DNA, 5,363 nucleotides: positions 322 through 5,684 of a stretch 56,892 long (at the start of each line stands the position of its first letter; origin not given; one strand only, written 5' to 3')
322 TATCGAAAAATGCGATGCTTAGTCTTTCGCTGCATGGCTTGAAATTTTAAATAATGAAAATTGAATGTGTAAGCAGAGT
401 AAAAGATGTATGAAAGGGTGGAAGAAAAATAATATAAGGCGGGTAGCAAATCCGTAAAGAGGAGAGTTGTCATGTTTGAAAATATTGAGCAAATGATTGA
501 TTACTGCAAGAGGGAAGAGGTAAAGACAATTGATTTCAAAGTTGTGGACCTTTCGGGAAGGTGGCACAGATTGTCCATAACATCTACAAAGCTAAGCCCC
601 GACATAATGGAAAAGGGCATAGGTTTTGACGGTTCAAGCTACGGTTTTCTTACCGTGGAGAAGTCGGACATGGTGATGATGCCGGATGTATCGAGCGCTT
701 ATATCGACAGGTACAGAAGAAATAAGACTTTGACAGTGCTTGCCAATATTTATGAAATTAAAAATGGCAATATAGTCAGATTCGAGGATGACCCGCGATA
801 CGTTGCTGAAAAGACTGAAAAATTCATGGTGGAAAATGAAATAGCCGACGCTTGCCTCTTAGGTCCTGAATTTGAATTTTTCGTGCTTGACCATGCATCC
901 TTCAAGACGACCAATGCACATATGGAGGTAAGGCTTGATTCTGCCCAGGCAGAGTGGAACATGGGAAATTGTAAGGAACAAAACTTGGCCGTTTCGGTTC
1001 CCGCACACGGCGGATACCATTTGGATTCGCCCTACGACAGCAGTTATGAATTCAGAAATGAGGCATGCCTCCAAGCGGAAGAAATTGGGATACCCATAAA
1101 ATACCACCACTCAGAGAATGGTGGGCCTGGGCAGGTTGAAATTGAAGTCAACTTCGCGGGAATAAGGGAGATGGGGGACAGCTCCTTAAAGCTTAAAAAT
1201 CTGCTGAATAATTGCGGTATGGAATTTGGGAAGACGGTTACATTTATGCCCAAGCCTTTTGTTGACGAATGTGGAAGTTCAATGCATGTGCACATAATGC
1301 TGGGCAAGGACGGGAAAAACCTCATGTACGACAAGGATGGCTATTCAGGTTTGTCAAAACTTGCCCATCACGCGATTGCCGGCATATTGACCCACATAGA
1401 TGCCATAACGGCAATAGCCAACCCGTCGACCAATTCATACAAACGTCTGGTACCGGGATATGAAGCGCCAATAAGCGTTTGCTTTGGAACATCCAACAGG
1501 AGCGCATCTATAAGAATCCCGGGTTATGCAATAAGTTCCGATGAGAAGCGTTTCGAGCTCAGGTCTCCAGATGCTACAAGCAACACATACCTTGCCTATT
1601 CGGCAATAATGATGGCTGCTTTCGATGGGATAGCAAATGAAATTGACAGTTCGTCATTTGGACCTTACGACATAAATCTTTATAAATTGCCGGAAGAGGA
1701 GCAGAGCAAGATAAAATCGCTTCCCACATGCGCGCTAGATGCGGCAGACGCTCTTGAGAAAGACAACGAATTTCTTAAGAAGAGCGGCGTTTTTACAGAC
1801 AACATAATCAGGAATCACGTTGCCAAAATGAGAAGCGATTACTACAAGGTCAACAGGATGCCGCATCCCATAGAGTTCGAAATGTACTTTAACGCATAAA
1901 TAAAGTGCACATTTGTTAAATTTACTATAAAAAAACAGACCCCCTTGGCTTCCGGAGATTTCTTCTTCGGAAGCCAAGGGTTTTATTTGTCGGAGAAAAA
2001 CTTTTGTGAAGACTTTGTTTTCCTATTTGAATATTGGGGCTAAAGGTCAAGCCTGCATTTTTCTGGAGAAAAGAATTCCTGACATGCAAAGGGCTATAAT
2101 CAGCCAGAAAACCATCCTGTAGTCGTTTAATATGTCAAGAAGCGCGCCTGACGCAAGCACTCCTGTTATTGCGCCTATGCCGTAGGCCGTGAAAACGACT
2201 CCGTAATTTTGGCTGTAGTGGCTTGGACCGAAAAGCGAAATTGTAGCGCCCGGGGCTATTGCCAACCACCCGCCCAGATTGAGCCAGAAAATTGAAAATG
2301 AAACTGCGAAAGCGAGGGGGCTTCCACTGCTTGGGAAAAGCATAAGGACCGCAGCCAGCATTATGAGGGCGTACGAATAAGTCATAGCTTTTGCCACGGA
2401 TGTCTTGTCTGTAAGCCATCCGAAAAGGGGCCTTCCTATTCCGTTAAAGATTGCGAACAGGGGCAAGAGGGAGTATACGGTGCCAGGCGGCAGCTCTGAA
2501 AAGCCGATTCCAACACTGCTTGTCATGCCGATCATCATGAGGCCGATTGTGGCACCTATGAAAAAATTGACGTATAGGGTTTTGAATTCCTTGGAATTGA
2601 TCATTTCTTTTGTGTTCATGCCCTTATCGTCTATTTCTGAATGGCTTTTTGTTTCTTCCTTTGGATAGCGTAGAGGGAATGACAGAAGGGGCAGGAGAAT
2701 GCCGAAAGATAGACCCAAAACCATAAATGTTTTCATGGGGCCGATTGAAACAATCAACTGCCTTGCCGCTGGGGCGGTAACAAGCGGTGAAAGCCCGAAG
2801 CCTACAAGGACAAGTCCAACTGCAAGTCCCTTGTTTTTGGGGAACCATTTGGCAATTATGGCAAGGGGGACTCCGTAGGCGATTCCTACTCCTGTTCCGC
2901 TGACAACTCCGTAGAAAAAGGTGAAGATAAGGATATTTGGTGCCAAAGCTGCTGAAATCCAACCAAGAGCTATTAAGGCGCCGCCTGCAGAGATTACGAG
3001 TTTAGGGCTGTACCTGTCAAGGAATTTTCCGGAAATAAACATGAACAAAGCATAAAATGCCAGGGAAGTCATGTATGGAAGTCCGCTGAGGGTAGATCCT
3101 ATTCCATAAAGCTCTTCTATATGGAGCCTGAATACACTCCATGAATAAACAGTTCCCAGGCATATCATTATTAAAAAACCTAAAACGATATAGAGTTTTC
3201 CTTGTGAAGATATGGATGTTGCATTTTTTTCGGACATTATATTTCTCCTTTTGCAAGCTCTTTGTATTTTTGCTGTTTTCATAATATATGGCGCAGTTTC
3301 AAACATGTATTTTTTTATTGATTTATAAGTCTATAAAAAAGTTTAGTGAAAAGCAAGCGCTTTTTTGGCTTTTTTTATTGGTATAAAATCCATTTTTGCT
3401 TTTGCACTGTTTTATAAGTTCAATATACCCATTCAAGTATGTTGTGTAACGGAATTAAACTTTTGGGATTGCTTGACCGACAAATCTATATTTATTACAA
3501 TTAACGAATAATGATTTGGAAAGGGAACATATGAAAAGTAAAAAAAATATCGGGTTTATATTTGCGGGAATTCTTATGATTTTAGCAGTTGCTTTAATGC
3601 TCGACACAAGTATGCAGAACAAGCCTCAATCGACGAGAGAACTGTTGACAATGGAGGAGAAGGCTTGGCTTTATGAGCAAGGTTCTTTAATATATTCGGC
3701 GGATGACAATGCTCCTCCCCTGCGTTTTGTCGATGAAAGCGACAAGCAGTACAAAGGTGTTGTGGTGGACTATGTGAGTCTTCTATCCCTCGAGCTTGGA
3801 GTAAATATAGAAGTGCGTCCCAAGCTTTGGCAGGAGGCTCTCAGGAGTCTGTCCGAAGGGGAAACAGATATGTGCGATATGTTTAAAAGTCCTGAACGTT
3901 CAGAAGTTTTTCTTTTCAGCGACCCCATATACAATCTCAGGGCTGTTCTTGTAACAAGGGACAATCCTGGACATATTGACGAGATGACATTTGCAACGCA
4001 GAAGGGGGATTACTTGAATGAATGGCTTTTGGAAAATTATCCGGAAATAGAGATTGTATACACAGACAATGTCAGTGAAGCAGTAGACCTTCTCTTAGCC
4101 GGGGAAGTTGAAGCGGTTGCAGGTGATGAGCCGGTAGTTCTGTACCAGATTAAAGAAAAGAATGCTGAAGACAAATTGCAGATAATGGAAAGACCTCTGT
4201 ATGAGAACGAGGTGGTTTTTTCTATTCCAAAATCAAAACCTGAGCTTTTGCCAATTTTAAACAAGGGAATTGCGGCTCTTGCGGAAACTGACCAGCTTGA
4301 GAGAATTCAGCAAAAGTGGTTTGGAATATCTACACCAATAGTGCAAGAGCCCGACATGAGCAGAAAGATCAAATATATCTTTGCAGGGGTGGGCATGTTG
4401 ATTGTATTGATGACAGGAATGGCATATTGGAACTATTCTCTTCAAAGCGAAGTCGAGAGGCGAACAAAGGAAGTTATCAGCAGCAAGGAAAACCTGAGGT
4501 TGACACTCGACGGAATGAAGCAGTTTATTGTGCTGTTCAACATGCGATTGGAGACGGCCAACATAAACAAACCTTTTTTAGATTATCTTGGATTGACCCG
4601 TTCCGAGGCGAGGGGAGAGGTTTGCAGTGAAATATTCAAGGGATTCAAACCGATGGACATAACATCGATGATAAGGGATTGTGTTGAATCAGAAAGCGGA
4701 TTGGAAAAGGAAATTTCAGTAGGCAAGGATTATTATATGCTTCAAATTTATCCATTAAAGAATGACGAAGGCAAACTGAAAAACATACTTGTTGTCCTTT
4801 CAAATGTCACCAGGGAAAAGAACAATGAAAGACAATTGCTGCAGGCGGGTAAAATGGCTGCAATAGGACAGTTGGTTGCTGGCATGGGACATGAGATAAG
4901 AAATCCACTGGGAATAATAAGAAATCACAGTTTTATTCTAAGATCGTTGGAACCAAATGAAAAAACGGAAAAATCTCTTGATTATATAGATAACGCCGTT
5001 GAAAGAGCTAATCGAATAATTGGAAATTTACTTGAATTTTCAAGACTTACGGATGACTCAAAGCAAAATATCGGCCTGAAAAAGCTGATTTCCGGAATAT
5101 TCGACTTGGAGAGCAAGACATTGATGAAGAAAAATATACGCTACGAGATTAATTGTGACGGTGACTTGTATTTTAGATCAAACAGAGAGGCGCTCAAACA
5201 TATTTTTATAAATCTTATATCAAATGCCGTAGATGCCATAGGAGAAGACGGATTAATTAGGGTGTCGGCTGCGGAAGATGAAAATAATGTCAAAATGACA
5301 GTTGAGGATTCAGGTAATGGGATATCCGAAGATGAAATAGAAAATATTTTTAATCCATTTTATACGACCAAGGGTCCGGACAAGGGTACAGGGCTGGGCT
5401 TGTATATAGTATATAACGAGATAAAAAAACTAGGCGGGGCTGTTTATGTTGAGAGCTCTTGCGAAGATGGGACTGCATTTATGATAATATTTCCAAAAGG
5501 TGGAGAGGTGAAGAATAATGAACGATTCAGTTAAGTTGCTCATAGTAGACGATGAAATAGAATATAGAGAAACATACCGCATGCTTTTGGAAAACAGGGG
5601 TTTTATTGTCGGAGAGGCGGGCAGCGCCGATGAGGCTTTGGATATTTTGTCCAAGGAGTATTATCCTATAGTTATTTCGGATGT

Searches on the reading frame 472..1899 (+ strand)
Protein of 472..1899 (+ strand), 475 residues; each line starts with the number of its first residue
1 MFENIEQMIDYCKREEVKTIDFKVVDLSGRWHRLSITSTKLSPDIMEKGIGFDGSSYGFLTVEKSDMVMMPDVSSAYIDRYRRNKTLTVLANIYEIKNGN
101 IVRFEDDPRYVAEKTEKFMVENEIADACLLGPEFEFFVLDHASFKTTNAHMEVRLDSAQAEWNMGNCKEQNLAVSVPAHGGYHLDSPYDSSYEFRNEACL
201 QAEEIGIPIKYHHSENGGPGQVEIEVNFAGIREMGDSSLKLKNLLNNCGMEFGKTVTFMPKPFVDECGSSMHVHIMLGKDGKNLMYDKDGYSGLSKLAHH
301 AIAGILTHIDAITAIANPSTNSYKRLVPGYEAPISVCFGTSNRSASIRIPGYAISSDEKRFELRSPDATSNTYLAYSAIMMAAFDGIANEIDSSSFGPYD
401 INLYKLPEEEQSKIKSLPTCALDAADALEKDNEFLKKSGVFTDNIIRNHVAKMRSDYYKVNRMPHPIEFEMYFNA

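Call 41: search_protein_families(library=ncbifam, max_evalue=1e-10, proteins=[window:472-1899:+])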
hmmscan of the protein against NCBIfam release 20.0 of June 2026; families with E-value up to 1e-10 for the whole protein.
window:472-1899:+ (475 aa): 4 families
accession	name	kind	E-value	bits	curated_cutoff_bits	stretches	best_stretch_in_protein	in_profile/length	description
TIGR00653.1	GlnA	equivalog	5.3e-139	463.9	429.15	1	6-474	1-462/462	type I glutamate--ammonia ligase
NF007006.0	PRK09469.1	equivalog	6.3e-122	407.5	845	1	5-474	3-468/469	glutamate--ammonia ligase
TIGR03105.1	gln_synth_III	equivalog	5.7e-51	173.4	469.6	1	191-457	156-418/435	type III glutamate--ammonia ligase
NF045547.1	GGputSyn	equivalog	2.7e-46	158.2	650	1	202-458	175-428/438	gamma-glutamylputrescine synthetase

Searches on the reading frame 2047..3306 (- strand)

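Call 41: search_protein_families(library=ncbifam, max_evalue=1e-10, proteins=[window:2047-3306:-])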
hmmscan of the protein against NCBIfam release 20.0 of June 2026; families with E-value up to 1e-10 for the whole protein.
window:2047-3306:- (419 aa): 5 families
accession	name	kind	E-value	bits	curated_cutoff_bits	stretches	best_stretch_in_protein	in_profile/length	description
NF049980.1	SfMCT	equivalog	1e-86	291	320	1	38-406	3-378/378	L-lactate MFS transporter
TIGR00890.1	2A0111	subfamily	8.2e-60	202.7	374.85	1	38-391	3-356/377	oxalate/formate antiport family MFS transporter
TIGR04259.1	oxa_formateAnti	equivalog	5.4e-49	167.1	335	1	38-408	3-382/405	oxalate/formate MFS antiporter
NF038246.1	bile_salt_MFS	equivalog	1.6e-17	63.5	400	1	86-406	55-392/408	conjugated bile salt MFS transporter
TIGR00892.1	2A0113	subfamily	3.5e-12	45.8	586.1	0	56-201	38-183/455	monocarboxylate transporter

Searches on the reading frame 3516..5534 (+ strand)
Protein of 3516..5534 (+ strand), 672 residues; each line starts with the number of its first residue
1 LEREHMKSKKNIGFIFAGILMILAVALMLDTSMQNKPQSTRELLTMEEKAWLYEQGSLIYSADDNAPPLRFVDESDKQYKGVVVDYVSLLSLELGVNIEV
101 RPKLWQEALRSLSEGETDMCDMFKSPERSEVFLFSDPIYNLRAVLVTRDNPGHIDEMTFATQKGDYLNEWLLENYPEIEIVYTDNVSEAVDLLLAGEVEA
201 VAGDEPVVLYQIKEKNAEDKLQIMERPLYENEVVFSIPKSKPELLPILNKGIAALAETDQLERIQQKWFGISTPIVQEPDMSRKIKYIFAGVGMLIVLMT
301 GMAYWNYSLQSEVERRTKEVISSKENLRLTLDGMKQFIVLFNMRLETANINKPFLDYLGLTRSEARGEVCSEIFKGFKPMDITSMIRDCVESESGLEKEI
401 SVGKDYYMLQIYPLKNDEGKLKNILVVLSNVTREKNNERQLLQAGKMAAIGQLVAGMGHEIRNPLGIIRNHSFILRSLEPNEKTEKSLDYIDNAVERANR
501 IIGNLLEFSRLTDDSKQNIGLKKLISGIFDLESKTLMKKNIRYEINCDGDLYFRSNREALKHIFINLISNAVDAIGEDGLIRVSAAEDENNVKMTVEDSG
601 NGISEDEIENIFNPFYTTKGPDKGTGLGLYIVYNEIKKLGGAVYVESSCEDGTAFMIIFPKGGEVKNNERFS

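Call 41: search_protein_families(library=ncbifam, max_evalue=1e-10, proteins=[window:3516-5534:+])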
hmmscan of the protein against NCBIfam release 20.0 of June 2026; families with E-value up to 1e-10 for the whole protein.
window:3516-5534:+ (672 aa): 74 families (the best 25 are shown)
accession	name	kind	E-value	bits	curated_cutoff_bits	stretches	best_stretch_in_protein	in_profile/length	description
NF008468.0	PRK11360.1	equivalog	1e-59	202.5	646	1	320-662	263-609/616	two-component system sensor histidine kinase AtoS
NF046044.1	PnpS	equivalog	3.4e-48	164.6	400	1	308-660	38-390/390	two-component system histidine kinase PnpS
NF007688.0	PRK10364.1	equivalog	1.2e-44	152.8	479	1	438-668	228-458/460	two-component system sensor histidine kinase ZraS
NF010411.0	PRK13837.1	equivalog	5e-41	140.6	647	1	435-666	435-680/828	two-component system VirA-like sensor kinase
NF047497.1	HK_LIC_12097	equivalog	3.2e-40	138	500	1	399-661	100-366/367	LIC_12097 family sensor histidine kinase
NF010076.0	PRK13557.1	subfamily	8.2e-38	130.1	631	1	350-669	58-402/540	histidine kinase famiy protein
NF046020.1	HisKinCckABruc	equivalog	4.3e-36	124.1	1000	1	416-666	446-712/868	cell cycle histidine kinase CckA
TIGR02966.1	phoR_proteo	equivalog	2.7e-35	121.9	334.2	1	323-659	4-333/333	phosphate regulon sensor histidine kinase PhoR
NF052574.1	HisKinEspCMyxo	equivalog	4.9e-35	120.9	1200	1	346-662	309-638/785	serine histidine kinase EspC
NF053867.1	SprKinKinDBac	equivalog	5.2e-32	110.9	775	1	423-661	256-497/500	sporulation kinase KinD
NF041880.1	EPS_EpsF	equivalog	8.2e-32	110.3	900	1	312-658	132-490/492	response regulator EpsF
NF033092.0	HK_WalK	equivalog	1.1e-30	106.8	725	1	309-660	242-593/594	cell wall metabolism sensor histidine kinase WalK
NF046026.1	HisKinCckACaul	equivalog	2.1e-30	105.5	1000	1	406-667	262-538/678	cell cycle histidine kinase CckA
NF038348.1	T2SS_HK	subfamily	9.3e-30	103.6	450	1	491-660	405-572/574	histidine kinase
NF047466.1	hybrid_RR_LvrB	exception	4.2e-29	101.9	500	1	436-660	138-375/377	hybrid histidine kinase/response regulator LvrB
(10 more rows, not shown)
